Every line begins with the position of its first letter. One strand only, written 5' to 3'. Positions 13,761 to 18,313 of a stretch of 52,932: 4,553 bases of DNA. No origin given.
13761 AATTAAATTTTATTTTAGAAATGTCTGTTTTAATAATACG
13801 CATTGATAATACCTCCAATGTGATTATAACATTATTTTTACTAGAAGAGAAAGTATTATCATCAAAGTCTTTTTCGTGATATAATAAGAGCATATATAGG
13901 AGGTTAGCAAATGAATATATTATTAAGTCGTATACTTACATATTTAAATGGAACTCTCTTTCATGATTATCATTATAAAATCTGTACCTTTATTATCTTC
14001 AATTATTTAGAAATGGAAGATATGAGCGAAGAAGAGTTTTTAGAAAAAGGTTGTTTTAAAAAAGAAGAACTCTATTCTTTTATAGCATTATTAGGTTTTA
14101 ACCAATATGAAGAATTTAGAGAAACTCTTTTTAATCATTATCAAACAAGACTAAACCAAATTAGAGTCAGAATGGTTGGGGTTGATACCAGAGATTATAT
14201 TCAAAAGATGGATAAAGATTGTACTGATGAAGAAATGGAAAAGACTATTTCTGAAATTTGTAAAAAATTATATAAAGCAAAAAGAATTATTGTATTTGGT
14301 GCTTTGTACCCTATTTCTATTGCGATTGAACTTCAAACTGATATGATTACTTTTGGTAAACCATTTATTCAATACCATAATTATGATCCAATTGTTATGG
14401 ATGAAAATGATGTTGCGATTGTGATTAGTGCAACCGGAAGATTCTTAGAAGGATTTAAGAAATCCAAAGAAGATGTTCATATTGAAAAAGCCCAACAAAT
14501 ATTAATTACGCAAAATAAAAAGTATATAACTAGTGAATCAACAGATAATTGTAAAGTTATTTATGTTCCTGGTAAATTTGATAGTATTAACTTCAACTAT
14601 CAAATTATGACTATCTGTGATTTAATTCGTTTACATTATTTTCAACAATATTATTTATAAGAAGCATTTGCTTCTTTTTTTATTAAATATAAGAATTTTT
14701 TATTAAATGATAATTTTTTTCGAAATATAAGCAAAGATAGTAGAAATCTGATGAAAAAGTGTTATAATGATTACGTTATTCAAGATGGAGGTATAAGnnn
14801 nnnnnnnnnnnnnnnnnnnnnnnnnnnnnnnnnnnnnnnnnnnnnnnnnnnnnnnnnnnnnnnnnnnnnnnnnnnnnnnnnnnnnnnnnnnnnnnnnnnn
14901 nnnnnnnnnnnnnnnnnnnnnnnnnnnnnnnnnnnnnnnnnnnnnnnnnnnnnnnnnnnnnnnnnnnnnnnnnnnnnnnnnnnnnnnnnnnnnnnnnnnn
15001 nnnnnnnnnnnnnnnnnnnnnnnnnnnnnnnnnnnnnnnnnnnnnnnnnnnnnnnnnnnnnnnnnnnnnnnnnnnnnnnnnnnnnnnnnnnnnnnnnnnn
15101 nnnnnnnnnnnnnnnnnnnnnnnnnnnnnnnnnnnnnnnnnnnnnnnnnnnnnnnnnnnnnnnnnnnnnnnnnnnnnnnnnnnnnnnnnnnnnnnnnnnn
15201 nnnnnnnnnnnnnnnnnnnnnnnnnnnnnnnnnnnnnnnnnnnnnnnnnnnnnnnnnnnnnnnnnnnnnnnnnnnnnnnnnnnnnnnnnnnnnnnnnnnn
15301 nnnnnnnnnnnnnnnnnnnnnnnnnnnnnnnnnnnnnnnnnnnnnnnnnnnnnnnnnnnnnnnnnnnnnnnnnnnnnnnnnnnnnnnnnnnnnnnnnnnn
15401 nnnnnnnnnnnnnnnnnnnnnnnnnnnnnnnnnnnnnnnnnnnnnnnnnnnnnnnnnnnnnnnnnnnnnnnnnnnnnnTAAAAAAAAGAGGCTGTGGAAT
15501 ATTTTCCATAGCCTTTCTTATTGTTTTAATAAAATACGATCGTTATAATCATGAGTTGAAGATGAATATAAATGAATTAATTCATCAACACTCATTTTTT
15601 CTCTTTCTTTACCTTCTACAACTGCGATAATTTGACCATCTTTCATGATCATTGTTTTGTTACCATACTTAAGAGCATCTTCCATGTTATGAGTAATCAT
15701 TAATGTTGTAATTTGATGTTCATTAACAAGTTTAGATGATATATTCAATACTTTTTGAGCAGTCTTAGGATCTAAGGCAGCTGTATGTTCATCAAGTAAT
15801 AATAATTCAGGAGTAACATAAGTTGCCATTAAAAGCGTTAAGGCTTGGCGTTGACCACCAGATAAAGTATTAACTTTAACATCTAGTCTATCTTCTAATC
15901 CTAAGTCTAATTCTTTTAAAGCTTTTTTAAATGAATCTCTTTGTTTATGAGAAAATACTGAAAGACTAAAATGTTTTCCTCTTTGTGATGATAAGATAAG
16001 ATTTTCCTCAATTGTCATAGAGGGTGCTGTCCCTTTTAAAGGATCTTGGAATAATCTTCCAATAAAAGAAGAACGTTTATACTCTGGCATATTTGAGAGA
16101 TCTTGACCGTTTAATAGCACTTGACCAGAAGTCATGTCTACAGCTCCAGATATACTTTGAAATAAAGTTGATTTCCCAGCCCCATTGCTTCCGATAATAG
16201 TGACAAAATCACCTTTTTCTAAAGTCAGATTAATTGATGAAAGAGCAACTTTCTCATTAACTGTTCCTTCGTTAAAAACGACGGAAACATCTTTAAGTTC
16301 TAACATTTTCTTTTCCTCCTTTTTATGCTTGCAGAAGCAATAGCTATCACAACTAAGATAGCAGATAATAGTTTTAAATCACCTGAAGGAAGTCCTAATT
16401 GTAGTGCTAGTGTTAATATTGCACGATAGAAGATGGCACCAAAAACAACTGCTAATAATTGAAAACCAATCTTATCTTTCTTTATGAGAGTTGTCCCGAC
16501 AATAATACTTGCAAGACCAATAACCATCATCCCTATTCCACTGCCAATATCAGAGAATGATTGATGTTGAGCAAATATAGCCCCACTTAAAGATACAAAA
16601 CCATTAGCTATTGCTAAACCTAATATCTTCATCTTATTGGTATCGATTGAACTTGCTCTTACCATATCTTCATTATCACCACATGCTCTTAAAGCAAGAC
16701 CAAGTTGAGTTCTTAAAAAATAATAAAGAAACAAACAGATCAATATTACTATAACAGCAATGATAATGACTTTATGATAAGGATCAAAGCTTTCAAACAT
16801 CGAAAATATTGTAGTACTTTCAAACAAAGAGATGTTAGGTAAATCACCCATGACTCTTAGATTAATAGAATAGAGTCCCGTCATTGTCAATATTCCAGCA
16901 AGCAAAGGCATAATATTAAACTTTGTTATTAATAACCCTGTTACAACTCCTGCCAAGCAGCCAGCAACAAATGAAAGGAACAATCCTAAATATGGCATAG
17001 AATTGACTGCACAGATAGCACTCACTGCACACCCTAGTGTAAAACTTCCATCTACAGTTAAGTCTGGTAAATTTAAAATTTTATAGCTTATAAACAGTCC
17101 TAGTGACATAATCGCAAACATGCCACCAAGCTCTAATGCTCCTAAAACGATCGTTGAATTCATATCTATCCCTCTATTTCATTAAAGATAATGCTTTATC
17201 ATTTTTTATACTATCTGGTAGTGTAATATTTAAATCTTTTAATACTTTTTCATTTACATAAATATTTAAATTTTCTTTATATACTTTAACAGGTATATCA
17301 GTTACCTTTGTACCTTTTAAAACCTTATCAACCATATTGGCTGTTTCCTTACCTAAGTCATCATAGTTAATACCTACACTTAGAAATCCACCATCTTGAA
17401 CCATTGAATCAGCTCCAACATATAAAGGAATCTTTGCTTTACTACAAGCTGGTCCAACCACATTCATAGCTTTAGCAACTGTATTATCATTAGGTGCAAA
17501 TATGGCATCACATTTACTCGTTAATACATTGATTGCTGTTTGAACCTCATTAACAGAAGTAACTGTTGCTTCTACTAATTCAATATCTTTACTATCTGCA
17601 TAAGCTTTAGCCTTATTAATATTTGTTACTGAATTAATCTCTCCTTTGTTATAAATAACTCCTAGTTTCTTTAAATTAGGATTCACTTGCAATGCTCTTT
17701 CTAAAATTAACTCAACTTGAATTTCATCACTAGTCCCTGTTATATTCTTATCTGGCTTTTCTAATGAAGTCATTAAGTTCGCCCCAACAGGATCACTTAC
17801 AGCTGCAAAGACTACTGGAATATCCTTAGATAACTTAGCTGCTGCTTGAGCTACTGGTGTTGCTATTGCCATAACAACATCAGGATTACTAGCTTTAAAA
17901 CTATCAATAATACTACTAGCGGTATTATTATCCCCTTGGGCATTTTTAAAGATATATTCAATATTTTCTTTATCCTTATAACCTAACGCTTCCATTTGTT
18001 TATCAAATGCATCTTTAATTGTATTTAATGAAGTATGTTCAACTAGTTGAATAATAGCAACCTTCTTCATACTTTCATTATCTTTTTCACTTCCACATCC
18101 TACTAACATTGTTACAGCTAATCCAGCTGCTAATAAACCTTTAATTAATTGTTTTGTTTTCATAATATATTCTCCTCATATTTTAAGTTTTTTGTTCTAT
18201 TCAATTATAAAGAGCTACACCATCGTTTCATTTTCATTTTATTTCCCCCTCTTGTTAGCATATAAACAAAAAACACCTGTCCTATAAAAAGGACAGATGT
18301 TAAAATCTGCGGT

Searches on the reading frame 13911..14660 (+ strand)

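Call 6: search_protein_families(library=pfam, proteins=[window:13911-14660:+])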
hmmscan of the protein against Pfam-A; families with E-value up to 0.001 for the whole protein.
window:13911-14660:+ (249 aa): 1 family
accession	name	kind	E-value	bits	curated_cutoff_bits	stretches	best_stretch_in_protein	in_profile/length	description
PF01380.27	SIS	-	0.00069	19.9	25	0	119-217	1-104/131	SIS domain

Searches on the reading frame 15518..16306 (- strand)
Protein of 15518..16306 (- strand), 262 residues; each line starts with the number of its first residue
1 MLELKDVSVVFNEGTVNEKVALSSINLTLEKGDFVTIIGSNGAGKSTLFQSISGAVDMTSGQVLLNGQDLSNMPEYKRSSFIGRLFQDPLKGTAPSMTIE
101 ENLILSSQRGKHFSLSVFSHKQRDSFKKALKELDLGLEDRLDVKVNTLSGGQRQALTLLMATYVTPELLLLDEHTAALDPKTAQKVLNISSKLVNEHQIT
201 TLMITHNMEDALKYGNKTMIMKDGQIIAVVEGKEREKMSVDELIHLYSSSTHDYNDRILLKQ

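Call 73: search_protein_families(library=pfam, proteins=[window:15518-16306:-], max_evalue=0.0001)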
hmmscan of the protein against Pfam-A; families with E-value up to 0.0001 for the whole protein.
window:15518-16306:- (262 aa): 3 families
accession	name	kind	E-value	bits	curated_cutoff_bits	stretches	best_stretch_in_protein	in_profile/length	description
PF00005.33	ABC_tran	-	6e-30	105.1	25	1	22-176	1-137/137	ABC transporter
PF02463.25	SMC_N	-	3.2e-09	37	40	1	33-209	25-202/220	RecF/RecN/SMC N terminal domain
PF13304.12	AAA_21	-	8e-08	33.1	27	0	35-95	2-53/304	AAA domain, putative AbiEii toxin, Type IV TA system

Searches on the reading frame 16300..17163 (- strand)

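Call 73: search_protein_families(library=pfam, proteins=[window:16300-17163:-], max_evalue=0.0001)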
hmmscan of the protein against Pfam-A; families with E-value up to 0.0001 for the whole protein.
window:16300-17163:- (287 aa): 1 family
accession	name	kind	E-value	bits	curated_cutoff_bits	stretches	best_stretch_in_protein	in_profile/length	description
PF02653.21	BPD_transp_2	-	1.8e-27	96.6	26.8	1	8-273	4-266/269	Branched-chain amino acid transport system / permease component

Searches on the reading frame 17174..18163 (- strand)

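Call 73: search_protein_families(library=pfam, proteins=[window:17174-18163:-], max_evalue=0.0001)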
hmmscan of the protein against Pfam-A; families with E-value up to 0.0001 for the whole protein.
window:17174-18163:- (329 aa): 2 families
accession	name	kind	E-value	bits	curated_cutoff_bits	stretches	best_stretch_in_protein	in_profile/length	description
PF04392.18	ABC_sub_bind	-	2.5e-78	263.7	25.9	1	34-320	1-286/293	ABC transporter substrate binding protein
PF13458.12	Peripla_BP_6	-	7.2e-06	26.3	31.7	1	44-225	20-198/343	Periplasmic binding protein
